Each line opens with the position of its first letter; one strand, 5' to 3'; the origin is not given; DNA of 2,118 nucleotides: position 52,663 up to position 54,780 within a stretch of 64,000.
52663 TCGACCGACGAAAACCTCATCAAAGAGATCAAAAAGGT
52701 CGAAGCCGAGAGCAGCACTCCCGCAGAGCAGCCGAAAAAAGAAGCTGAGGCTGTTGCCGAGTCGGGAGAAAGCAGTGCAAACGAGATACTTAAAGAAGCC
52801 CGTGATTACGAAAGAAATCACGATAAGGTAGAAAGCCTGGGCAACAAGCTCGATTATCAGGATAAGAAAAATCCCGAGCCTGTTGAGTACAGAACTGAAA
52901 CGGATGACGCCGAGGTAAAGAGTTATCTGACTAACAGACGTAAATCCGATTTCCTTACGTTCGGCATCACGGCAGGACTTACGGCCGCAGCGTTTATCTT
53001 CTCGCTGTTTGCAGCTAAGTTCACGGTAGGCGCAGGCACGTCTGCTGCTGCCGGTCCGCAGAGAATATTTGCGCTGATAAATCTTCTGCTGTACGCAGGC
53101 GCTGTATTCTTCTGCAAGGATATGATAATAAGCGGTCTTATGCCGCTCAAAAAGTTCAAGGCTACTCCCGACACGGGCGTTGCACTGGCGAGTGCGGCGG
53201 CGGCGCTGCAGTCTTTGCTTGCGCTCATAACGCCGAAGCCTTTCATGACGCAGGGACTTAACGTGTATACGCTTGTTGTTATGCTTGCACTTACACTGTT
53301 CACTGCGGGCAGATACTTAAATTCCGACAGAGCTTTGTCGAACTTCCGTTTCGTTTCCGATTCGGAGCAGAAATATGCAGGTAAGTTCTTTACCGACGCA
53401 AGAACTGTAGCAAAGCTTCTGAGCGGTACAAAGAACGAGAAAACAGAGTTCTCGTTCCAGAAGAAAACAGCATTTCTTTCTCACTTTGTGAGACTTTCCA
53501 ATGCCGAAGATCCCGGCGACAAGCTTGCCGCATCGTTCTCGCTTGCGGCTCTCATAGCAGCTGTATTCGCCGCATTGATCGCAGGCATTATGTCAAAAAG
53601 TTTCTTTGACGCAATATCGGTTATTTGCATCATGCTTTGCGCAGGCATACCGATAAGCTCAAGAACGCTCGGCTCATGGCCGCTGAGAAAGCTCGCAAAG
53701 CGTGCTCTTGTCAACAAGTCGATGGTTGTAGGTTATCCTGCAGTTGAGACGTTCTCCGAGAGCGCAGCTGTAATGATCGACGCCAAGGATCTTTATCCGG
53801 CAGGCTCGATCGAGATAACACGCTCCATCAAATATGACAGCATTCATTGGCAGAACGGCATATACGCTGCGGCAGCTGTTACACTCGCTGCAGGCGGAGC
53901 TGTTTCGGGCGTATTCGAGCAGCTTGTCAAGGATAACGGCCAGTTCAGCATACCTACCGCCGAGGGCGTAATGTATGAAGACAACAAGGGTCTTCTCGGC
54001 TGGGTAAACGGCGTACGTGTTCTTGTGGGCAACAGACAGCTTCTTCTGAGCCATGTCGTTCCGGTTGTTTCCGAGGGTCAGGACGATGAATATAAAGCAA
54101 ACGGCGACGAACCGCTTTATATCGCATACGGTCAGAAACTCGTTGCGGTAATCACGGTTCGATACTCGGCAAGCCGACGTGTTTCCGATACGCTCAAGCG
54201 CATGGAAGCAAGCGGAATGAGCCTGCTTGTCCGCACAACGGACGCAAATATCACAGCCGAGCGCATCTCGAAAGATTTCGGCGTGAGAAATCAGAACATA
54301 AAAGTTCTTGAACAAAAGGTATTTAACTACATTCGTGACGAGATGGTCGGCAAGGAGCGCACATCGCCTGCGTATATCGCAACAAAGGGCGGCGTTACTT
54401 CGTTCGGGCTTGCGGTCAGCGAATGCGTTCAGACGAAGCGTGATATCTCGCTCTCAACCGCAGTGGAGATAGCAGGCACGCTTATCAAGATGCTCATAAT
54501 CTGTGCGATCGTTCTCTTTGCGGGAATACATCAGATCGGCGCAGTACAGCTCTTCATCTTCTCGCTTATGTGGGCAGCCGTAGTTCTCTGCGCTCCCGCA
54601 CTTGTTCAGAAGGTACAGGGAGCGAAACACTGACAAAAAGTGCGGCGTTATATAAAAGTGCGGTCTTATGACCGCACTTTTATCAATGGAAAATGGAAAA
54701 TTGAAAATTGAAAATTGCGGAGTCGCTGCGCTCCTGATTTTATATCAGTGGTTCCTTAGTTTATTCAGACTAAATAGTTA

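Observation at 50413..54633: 1406-aa protein fusing an 820-aa polyacidic region to a catalytically dead P1B-type ATPase scaffold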

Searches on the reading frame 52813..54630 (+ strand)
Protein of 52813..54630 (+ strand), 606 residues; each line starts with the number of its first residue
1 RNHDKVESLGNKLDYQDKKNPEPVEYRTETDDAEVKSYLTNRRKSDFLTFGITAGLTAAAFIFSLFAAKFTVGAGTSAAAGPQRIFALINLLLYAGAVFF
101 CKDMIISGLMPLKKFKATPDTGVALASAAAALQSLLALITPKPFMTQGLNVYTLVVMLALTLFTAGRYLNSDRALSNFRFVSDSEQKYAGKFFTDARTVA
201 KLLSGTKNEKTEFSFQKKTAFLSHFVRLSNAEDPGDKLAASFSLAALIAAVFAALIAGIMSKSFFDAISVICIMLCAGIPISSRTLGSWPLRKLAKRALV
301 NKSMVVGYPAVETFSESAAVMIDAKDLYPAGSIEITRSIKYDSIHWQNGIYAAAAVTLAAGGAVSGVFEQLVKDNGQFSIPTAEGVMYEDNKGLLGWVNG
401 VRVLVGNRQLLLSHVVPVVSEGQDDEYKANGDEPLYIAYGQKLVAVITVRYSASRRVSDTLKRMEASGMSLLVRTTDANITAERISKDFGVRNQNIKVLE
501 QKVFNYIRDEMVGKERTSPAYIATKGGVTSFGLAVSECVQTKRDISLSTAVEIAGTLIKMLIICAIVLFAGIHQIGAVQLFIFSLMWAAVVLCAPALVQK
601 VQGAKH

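Call 3: search_protein_families(library=pfam, proteins=[window:52813-54630:+], max_evalue=1)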
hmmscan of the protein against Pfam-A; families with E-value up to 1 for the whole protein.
window:52813-54630:+ (606 aa): 0 families

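Call 4: search_protein_families(library=ncbifam, proteins=[window:52813-54630:+], max_evalue=1)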
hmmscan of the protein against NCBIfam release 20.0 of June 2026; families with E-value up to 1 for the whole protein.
window:52813-54630:+ (606 aa): 4 families
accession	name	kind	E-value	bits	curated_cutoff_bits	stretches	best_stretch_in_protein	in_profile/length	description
NF007952.0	PRK10671.1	equivalog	9.8e-13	47.1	1316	2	316-499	520-701/838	copper-exporting P-type ATPase CopA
TIGR01525.1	ATPase-IB_hvy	subfamily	5.4e-07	28.8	346.25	1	236-494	167-430/560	heavy metal translocating P-type ATPase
TIGR01494.1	ATPase_P-type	subfamily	7.9e-06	24.6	62.3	2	403-490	279-364/478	HAD-IC family P-type ATPase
NF008262.1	PRK11033.1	equivalog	0.0035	15.8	1005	1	303-502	411-609/731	zinc/cadmium/mercury/lead-transporting ATPase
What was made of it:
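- On P1B (heavy-metal) subfamily: TIGR01525 scores 28.8 bits against a cutoff of 346, and CopA PRK10671 scores 47 against 1316 (call 4).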

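Call 5: search_solved_structures(query=window:52813-54630:+, max_evalue=10, show_alignments=3)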
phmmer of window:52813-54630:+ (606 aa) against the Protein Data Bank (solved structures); distinct sequences matched with E-value up to 10: 5.
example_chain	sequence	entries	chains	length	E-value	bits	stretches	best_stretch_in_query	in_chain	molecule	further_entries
3rfu_A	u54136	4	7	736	1.2e-09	40.8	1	260-501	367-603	Copper efflux ATPase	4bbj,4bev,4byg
4we2_A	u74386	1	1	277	0.069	15.2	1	334-401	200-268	K88 fimbrial protein AB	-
4wen_A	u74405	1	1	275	0.12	14.4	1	344-401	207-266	K88 fimbrial protein AC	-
9e71_BW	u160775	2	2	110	0.78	11.7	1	483-545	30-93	SSU ribosomal protein S25E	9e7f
6raw_7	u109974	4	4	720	1.7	10.6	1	231-276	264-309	DNA replication licensing factor Mcm7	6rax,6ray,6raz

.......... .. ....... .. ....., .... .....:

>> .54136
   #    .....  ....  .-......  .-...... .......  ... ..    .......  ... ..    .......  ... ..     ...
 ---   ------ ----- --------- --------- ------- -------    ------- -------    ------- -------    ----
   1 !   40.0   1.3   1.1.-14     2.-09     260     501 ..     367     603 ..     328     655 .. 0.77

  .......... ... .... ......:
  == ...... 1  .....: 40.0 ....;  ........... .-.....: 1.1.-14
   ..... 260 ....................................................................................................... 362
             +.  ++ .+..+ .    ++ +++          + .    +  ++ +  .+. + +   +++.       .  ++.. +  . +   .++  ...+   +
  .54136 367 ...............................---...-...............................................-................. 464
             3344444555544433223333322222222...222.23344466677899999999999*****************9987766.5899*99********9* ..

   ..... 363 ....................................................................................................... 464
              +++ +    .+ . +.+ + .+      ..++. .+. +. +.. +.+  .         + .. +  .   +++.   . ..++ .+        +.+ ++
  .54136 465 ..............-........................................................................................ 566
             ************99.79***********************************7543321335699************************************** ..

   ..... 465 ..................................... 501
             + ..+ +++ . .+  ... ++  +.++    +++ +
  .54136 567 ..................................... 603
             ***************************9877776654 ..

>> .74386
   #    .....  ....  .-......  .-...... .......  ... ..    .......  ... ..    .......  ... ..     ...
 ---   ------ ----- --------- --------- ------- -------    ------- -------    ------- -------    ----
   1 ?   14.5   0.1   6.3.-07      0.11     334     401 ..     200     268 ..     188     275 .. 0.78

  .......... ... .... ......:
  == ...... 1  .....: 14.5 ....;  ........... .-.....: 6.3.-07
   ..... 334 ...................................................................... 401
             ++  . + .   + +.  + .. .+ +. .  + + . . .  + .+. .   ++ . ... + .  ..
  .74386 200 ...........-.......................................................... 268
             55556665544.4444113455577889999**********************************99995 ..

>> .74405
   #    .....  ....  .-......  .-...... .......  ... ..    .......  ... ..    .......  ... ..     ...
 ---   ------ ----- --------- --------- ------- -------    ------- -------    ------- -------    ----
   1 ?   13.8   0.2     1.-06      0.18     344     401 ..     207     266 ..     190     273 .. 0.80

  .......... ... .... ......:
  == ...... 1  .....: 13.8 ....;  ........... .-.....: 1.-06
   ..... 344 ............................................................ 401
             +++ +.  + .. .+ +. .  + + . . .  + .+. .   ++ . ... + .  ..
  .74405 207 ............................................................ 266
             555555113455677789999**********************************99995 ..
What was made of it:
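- Checked: PDB phmmer, 3rfu LpCopA 1.2e-9 (call 5).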

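Call 8: find_homologous_proteins(query=window:52813-54630:+, max_evalue=0.001)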
Query window:52813-54630:+ (606 aa): 49 proteins with E <= 0.001 among 8000 candidates.
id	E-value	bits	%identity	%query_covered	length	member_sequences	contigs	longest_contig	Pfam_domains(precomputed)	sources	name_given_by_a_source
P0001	1.3e-213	729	54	99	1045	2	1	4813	-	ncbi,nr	ncbi:MAG: hypothetical protein II931_04220, partial [Clostridia bacterium]|nr:hypothetical protein [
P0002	1.7e-210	719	55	99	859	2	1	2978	-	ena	-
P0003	2.6e-210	718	54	99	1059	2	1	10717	-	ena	-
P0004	8.9e-191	654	51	99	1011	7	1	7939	-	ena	-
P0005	5.7e-173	595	53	86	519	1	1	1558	-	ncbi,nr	ncbi:MAG: hypothetical protein IIT42_01190, partial [Clostridia bacterium]|nr:hypothetical protein [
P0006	1.1e-138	482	52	70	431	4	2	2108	-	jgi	-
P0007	2.0e-106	375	34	95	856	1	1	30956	-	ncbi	-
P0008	9.8e-105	370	36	83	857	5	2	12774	-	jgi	-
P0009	1.4e-104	369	36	83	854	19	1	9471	-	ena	-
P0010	6.2e-103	364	36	83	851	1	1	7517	-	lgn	-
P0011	7.0e-102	360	33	97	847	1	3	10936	-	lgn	-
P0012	9.9e-102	360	33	97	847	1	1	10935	-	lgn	-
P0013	1.1e-101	360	33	95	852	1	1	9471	-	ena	-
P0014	1.4e-101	359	33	97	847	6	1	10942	-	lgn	-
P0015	1.5e-101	359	33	95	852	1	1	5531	-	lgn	-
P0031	3.2e-100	355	32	97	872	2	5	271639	-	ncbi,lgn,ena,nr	ncbi:MAG: hypothetical protein IJZ54_04195 [Clostridia bacterium]|nr:hypothetical protein [Clostridi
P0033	1.6e-99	352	33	97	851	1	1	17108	-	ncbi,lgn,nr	ncbi:MAG: hypothetical protein Q4B92_05525 [Ruminococcus sp.]|nr:hypothetical protein [Ruminococcus 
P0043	1.6e-96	342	33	83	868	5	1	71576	-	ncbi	-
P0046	4.0e-69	252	28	85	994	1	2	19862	-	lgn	-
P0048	9.6e-9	53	21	90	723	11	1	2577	-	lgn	-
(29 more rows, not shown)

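Call 18: find_encoding_contigs(protein=P0031, flank=8000, max_places=3)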
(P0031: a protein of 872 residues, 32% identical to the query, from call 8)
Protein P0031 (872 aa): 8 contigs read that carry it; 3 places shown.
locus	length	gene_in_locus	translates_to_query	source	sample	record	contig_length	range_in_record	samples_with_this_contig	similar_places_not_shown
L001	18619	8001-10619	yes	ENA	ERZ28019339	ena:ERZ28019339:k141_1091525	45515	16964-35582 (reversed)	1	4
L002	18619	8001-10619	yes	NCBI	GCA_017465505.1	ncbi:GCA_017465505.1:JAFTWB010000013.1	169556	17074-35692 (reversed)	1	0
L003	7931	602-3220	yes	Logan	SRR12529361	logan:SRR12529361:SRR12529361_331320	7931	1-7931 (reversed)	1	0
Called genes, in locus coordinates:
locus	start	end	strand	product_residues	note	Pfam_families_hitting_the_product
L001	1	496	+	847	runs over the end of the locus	PF00521:DNA_topoisoIV, PF03989:DNA_gyraseA_C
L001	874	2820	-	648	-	PF13306:LRR_5, PF13855:LRR_8 (faint), PF13306:LRR_5, PF00404:Dockerin_1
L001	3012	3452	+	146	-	-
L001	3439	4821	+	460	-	PF03703:bPH_2 (faint)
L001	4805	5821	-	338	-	PF07451:SpoVAD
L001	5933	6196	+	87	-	-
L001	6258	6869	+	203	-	PF20122:DUF6512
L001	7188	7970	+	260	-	PF08032:SpoU_sub_bind, PF00588:SpoU_methylase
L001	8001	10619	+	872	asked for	-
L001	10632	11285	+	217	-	PF00834:Ribul_P_3_epim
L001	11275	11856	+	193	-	PF01569:PAP2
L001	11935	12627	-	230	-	-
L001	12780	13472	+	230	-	PF14353:CpXC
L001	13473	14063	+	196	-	-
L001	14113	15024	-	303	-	PF00571:CBS (weak), PF03471:CorC_HlyC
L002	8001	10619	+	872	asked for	-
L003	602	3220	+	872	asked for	-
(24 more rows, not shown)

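Call 19: find_encoding_contigs(protein=P0046, flank=8000, max_places=2)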
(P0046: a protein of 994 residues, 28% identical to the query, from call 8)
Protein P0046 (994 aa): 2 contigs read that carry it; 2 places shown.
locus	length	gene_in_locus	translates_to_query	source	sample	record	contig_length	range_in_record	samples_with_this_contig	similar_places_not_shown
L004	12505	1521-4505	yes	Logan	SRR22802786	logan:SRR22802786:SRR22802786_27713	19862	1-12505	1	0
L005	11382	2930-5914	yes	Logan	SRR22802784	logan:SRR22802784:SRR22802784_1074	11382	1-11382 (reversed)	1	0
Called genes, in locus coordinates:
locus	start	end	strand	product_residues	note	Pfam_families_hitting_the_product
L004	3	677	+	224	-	?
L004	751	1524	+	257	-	PF08032:SpoU_sub_bind, PF00588:SpoU_methylase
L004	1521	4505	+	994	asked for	-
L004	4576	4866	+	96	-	PF20116:DUF6506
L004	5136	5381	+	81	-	-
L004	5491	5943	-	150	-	-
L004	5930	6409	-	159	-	PF04892:VanZ-LLP1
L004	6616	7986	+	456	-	PF13517:FG-GAP_3 (weak), PF01839:FG-GAP (faint)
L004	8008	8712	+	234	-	PF00072:Response_reg, PF00486:Trans_reg_C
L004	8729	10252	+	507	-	PF00672:HAMP, PF00512:HisKA, PF02518:HATPase_c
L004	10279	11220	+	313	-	PF07136:DUF1385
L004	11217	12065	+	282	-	PF17827:PrmC_N, PF05175:MTS, PF03602:Cons_hypoth95 (weak), PF13649:Methyltransf_25 (faint)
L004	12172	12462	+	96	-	PF07876:Dabb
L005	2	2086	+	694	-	?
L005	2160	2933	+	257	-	PF08032:SpoU_sub_bind, PF00588:SpoU_methylase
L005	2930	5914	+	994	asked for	-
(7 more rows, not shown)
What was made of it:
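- Gaps are a few to tens of nt, with one overlapping stop/start (call 19).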

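Call 20: find_encoding_contigs(protein=P0003, flank=8000, max_places=2)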
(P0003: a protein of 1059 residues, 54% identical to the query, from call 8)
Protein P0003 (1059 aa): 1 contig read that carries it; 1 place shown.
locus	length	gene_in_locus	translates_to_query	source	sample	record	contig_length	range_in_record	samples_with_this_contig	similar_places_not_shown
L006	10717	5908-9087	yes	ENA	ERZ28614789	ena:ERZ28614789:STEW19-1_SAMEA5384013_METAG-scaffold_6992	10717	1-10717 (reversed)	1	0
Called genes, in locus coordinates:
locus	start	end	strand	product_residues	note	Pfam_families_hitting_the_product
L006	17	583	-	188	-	PF00300:His_Phos_1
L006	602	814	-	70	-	PF20097:DUF6487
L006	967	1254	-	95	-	PF06949:DUF1292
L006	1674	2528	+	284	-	PF00571:CBS, PF03471:CorC_HlyC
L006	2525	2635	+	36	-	-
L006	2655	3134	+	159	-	-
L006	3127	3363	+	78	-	-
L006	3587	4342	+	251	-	PF08032:SpoU_sub_bind, PF00588:SpoU_methylase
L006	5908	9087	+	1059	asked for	-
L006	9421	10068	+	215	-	PF00834:Ribul_P_3_epim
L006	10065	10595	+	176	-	PF19652:DUF6155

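Call 39: find_homologous_proteins(query=P0048, max_evalue=0.001)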
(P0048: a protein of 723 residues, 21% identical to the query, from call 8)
Query P0048 (723 aa): 20 proteins with E <= 0.001 among 8000 candidates.
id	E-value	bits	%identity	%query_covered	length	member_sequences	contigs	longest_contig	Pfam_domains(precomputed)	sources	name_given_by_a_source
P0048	0.0e+0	1606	100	100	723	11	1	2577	-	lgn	-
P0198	0.0e+0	1293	81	100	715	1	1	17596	PF05887.17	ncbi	-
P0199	0.0e+0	1107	71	100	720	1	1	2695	-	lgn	-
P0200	9.2e-296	1001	65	100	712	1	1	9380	-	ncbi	-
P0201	1.3e-272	925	61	97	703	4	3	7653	-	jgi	jgi:cation transport ATPase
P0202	4.4e-267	906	58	100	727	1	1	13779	-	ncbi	-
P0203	3.6e-244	831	54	97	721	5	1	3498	-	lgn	-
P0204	1.4e-127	445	35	99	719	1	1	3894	-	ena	-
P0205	4.2e-127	444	35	99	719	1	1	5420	-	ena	-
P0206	5.8e-126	440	35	99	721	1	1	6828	-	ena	-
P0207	6.2e-126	440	35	99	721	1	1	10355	-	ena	-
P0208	8.1e-126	440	35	99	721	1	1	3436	-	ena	-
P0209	3.0e-113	398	36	65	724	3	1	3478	-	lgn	-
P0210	1.8e-85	306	35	81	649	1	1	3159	-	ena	-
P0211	1.4e-70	257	31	86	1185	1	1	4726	-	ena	-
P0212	3.3e-62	229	58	4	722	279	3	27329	-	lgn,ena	-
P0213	3.4e-62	229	58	4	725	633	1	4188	-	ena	-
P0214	1.3e-61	227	27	91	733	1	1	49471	-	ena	-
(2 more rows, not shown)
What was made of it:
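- One JGI record labels a relative 'cation transport ATPase' (call 39), which is an automatic name.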

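Call 40: find_encoding_contigs(protein=P0212, flank=6000, max_places=2)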
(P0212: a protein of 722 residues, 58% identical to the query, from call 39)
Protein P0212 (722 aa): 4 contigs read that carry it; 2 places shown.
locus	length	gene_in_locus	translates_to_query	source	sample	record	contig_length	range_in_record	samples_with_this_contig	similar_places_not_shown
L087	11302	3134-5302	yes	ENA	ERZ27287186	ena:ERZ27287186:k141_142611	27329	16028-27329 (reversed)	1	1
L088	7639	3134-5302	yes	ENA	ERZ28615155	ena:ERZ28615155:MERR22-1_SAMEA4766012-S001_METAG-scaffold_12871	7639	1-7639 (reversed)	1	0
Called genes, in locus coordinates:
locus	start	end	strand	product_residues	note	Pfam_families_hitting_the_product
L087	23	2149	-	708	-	PF06480:FtsH_ext, PF00004:AAA, PF17862:AAA_lid_3, PF01434:Peptidase_M41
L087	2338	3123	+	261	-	PF08032:SpoU_sub_bind, PF00588:SpoU_methylase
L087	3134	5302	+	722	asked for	-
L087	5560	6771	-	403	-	PF04055:Radical_SAM, PF06969:HemN_C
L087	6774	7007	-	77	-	PF12797:Fer4_2 (weak), PF12837:Fer4_6 (faint), PF13237:Fer4_10 (weak), PF14697:Fer4_21, PF12838:Fer4_7 (weak), PF13187:Fer4_9 (weak), PF12797:Fer4_2 (weak), PF00037:Fer4 (weak)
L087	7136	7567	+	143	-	PF03862:SpoVAC_SpoVAEB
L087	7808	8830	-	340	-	-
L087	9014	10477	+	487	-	PF02518:HATPase_c (weak), PF00204:DNA_gyraseB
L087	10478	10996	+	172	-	PF01751:Toprim, PF00986:DNA_gyraseB_C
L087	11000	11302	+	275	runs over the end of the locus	PF20118:DUF6508 (weak)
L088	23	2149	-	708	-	PF06480:FtsH_ext, PF00004:AAA, PF17862:AAA_lid_3, PF01434:Peptidase_M41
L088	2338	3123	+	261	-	PF08032:SpoU_sub_bind, PF00588:SpoU_methylase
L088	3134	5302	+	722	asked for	-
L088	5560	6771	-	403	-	PF04055:Radical_SAM, PF06969:HemN_C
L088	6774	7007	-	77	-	PF12797:Fer4_2 (weak), PF12837:Fer4_6 (faint), PF13237:Fer4_10 (weak), PF14697:Fer4_21, PF12838:Fer4_7 (weak), PF13187:Fer4_9 (weak), PF12797:Fer4_2 (weak), PF00037:Fer4 (weak)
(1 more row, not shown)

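Call 41: find_encoding_contigs(protein=P0198, flank=6000, max_places=2)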
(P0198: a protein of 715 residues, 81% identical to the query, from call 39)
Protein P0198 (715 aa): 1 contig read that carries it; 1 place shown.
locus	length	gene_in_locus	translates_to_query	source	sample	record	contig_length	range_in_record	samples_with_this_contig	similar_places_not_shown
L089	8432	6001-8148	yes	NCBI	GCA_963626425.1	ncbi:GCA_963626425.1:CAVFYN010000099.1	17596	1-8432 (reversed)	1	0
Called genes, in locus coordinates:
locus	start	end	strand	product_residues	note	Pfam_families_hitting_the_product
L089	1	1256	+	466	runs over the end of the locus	PF13229:Beta_helix (faint)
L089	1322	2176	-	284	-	PF04018:VCA0040-like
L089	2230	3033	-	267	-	PF00924:MS_channel_2nd, PF21082:MS_channel_3rd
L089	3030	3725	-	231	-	PF01434:Peptidase_M41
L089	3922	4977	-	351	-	-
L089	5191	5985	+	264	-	PF22435:MRM3-like_sub_bind (weak), PF08032:SpoU_sub_bind, PF00588:SpoU_methylase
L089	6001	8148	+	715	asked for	PF05887:Trypan_PARP (weak)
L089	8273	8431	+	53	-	?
